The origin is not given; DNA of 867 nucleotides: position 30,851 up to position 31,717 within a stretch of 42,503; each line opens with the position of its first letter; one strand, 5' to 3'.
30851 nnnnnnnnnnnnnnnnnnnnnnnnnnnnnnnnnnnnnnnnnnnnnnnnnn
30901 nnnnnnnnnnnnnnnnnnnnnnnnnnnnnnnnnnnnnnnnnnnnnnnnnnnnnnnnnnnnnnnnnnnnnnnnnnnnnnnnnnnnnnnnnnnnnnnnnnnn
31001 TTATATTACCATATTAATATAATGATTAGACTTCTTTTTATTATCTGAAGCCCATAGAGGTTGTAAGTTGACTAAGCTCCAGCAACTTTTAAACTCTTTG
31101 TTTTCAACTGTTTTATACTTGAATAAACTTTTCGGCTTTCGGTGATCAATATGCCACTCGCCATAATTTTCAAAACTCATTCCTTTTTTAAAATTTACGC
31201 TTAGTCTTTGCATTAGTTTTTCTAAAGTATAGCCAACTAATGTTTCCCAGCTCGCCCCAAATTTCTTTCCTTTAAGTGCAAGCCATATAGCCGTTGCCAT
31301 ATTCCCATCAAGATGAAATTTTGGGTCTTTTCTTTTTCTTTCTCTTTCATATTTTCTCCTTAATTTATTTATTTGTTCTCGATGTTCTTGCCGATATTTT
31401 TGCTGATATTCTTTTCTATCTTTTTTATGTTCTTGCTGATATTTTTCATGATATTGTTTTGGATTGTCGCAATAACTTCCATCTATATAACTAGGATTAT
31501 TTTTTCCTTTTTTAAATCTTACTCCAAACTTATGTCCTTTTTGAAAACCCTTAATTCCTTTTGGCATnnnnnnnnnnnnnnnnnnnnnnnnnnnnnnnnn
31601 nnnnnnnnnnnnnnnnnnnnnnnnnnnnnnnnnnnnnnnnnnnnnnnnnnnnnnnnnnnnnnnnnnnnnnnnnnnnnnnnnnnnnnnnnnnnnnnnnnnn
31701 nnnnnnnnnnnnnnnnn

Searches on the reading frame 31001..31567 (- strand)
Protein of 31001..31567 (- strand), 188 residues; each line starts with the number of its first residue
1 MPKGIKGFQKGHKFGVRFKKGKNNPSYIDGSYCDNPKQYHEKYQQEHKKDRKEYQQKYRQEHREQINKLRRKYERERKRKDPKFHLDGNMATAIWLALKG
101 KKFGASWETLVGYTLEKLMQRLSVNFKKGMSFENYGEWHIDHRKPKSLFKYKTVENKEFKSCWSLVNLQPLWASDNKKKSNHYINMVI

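Call 9: search_protein_families(library=pfam, proteins=[window:31001-31567:-], max_evalue=0.01)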
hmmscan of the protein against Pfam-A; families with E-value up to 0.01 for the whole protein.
window:31001-31567:- (188 aa): 0 families

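Call 16: find_related_loci(query=window:31001-31567:-, collection=viral_contigs, flank=3000)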
Query window:31001-31567:- (188 aa) in viral_contigs; peptide patterns used: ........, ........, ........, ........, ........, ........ (x = any residue, [..] = any of these).
60 stretches matched a pattern; 14 encode a relative of the query (tblastn E <= 1e-3); 14 distinct loci.
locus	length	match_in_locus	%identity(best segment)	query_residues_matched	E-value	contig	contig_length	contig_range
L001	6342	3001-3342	46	71-184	1e-32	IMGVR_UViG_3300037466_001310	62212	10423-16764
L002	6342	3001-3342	46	71-184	1e-32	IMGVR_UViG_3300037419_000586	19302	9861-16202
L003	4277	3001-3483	36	15-183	5e-23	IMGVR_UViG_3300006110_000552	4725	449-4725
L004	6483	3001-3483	36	15-183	5e-23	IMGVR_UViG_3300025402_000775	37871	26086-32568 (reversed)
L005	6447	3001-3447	36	31-181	7e-21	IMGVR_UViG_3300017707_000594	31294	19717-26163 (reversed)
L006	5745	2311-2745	34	42-181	1e-18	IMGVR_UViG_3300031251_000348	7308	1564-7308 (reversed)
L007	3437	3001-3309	38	73-179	2e-18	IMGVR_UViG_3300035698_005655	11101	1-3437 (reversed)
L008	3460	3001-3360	34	57-176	8e-16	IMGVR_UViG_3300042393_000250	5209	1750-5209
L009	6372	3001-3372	33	62-184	1e-15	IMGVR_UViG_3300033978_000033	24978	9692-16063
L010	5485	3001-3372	33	62-184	1e-15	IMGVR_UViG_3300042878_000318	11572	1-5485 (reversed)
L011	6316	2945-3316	33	62-184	1e-15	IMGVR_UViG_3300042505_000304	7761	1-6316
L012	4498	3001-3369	31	62-184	6e-14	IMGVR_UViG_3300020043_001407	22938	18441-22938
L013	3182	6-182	43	122-184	3e-10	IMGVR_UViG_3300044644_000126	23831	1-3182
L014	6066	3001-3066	82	1-21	1e-4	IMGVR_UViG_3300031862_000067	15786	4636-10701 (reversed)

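Call 57: find_homologous_proteins(query=window:31001-31567:-, max_evalue=1e-10)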
Query window:31001-31567:- (188 aa): 68 proteins with E <= 1e-10 among 105 candidates.
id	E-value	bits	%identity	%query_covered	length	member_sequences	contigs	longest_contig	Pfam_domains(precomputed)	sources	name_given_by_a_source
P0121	5.9e-124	429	100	100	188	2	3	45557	-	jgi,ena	-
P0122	1.6e-66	242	66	99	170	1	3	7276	-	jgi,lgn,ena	-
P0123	3.8e-58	214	66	76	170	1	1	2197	-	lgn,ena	-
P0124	2.5e-53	199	55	97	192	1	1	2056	-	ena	-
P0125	6.1e-52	194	55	80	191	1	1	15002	-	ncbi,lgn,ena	-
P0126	4.9e-48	181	54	86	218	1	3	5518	-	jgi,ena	-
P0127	7.0e-47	178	52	78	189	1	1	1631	-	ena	-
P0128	1.8e-46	176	52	83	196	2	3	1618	-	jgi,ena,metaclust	metaclust:\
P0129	2.3e-45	173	54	83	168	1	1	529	-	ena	-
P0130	4.8e-45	172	62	71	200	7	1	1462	-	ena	-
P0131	2.3e-43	166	56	68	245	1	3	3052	-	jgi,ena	-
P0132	2.3e-43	166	56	80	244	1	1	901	-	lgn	-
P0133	5.1e-43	165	56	74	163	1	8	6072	-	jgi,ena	-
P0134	1.0e-40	158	51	90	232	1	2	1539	PF07460.17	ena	-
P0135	4.7e-37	146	50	82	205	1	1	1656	-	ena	-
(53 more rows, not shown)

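Call 58: find_encoding_contigs(protein=P0122, flank=2000, max_places=3)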
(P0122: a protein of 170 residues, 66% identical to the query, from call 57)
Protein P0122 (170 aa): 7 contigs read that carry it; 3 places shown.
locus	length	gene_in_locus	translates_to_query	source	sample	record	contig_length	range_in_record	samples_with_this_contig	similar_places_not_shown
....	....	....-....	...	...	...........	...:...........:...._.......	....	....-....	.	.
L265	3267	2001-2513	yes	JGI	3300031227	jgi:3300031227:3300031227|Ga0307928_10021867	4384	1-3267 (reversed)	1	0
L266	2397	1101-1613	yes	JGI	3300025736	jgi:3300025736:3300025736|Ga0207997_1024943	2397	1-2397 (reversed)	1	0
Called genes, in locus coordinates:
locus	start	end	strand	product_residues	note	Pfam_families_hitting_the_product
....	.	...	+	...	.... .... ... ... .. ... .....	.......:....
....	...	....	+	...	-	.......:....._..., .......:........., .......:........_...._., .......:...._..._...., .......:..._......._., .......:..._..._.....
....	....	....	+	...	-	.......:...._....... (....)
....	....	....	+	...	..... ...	-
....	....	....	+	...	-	-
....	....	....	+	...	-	?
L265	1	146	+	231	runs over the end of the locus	PF03102:NeuB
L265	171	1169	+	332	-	PF01073:3Beta_HSD, PF01370:Epimerase, PF02719:Polysacc_synt_2, PF04321:RmlD_sub_bind, PF07993:NAD_binding_4, PF16363:GDP_Man_Dehyd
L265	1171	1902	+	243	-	PF24175:SU10_adaptor (weak)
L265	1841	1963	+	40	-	-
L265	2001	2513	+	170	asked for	-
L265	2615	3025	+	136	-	-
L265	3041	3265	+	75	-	?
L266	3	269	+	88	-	?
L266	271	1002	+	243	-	PF24175:SU10_adaptor (weak)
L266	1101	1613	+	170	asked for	-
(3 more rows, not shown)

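Call 59: find_encoding_contigs(protein=P0123, flank=2000, max_places=2)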
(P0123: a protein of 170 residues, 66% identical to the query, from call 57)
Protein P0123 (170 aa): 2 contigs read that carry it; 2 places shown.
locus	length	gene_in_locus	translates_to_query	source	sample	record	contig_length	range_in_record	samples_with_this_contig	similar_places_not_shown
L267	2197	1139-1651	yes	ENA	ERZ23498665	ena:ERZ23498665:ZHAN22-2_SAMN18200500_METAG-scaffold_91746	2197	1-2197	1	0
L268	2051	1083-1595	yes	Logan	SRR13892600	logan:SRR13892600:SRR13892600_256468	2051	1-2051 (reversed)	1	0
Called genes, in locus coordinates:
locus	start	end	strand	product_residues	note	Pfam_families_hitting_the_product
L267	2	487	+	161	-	?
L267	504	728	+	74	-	-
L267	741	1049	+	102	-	-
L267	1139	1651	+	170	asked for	-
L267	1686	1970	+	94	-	-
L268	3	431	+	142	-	?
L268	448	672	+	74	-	-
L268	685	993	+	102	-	-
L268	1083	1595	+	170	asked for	-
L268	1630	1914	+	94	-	-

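Call 60: find_encoding_contigs(protein=P0124, flank=2000, max_places=2)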
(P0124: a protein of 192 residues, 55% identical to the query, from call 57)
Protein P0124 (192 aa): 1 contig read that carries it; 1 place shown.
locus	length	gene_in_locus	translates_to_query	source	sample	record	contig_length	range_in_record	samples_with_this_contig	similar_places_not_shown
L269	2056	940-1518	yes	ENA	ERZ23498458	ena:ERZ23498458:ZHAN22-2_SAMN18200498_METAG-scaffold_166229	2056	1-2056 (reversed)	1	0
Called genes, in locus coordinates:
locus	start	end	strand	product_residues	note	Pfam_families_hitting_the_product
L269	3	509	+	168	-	?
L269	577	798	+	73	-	-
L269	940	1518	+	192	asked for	-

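Call 61: find_encoding_contigs(protein=P0125, flank=2000, max_places=2)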
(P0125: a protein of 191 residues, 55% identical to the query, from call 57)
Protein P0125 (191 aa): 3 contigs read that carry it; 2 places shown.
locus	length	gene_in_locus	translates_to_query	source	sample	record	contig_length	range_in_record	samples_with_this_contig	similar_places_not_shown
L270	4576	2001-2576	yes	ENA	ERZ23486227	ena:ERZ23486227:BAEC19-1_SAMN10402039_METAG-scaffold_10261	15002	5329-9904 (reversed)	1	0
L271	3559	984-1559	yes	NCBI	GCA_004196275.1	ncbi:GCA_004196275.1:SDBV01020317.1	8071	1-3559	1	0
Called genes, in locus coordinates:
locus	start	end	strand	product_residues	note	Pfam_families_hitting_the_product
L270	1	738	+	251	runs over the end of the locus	-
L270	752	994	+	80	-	-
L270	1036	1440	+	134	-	-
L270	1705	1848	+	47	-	-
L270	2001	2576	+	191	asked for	-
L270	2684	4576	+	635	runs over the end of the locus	PF23899:SU10_portal (faint), PF16510:P22_portal (weak)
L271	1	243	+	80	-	?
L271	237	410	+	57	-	-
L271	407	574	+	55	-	-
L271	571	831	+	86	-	-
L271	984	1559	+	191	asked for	-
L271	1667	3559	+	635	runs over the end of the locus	PF23899:SU10_portal (faint), PF16510:P22_portal (weak)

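Call 76: find_encoding_contigs(protein=P0130, flank=1000, max_places=4)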
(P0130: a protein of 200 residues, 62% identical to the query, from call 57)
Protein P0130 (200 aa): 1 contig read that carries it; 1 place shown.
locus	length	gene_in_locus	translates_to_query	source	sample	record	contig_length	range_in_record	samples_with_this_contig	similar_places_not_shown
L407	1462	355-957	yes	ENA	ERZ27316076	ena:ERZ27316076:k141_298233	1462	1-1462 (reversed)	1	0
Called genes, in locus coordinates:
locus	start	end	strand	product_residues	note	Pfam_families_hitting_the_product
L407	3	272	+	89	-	?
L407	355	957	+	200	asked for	-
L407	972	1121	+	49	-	-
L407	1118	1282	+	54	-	-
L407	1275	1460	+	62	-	?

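Call 77: find_encoding_contigs(protein=P0126, flank=1000, max_places=3)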
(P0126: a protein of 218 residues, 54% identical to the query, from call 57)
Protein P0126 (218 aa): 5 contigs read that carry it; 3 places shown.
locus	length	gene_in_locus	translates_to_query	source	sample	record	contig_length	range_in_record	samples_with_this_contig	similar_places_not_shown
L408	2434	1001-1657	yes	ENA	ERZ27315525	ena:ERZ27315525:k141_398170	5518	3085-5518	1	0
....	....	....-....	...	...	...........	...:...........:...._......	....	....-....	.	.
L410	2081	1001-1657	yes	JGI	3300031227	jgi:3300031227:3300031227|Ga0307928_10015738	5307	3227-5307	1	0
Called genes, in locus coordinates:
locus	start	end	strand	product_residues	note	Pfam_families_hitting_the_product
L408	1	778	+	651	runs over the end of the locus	-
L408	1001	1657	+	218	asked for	-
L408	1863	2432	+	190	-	?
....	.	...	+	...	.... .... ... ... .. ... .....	-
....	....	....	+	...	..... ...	-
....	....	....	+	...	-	?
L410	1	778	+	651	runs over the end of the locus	-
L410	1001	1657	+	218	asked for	-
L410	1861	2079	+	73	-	?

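Call 89: search_protein_families(library=pfam, proteins=[window:31001-31567:-, L267:1139-1651:+, L408:1001-1657:+], max_evalue=1)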
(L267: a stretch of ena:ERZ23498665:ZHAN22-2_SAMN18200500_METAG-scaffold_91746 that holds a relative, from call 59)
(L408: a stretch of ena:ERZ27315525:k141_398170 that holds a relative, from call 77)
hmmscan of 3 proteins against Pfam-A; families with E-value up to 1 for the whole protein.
window:31001-31567:- (188 aa): 2 families
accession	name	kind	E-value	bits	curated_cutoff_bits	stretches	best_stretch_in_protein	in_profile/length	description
PF14362.11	DUF4407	-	0.24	11.1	31.3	1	29-87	182-239/297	Domain of unknown function (DUF4407)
PF01844.29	HNH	-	0.6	10.8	21.4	0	135-181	11-46/47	HNH endonuclease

L267:1139-1651:+ (170 aa): 1 family
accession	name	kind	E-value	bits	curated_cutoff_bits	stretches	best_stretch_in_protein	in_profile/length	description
PF00133.28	tRNA-synt_1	-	0.014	14.7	22.7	1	17-84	85-148/414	tRNA synthetases class I (I, L, M and V)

L408:1001-1657:+ (218 aa): 2 families
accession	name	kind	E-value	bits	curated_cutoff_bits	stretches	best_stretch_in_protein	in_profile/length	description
PF12760.12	Zn_ribbon_IS1595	-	0.083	13.3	25.4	1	5-37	20-45/46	Transposase zinc-ribbon domain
PF08694.16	UFC1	-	0.23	11.6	25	0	90-168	20-86/155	Ubiquitin-fold modifier-conjugating enzyme 1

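Call 90: search_protein_families(library=phrogs, proteins=[window:31001-31567:-, L408:1001-1657:+], max_evalue=0.001)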
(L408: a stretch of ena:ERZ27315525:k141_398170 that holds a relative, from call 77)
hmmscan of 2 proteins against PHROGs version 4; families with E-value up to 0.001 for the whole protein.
window:31001-31567:- (188 aa): 2 families
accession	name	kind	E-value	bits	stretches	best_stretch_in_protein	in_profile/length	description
phrog_1035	-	DNA, RNA and nucleotide metabolism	6.9e-09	36.9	1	34-184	70-215/271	endonuclease VII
phrog_28061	-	unknown function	1.2e-08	36.3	1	130-181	6-55/62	-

L408:1001-1657:+ (218 aa): 8 families
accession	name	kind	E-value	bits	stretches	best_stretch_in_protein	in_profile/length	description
phrog_1035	-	DNA, RNA and nucleotide metabolism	2.3e-20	74.6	2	2-109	62-170/271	endonuclease VII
phrog_28061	-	unknown function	8.9e-08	33.5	1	165-217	6-56/62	-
phrog_2340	-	DNA, RNA and nucleotide metabolism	1.1e-07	33.2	1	1-106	6-110/171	endonuclease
phrog_6611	-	unknown function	3.5e-07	31.5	1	3-40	141-178/180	-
phrog_2633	-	DNA, RNA and nucleotide metabolism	2.8e-05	25.3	1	2-73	12-75/142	endonuclease VII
phrog_5558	-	moron, auxiliary metabolic gene and host takeover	6.8e-05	24.1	1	3-115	8-119/130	Lar-like restriction alleviation protein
phrog_2539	-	unknown function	0.00066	20.6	1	2-57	96-150/229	-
phrog_6762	-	unknown function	0.00073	20.5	1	3-42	202-241/242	-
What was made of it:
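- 31001..31567 (-): HNH2 ORF (188 aa), an EndoVII-like beta-beta-alpha-Me nuclease. It lies between the amidase gene and a holin-like gene. phrog_1035 'endonuclease VII', E = 6.9e-9 (call 90).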
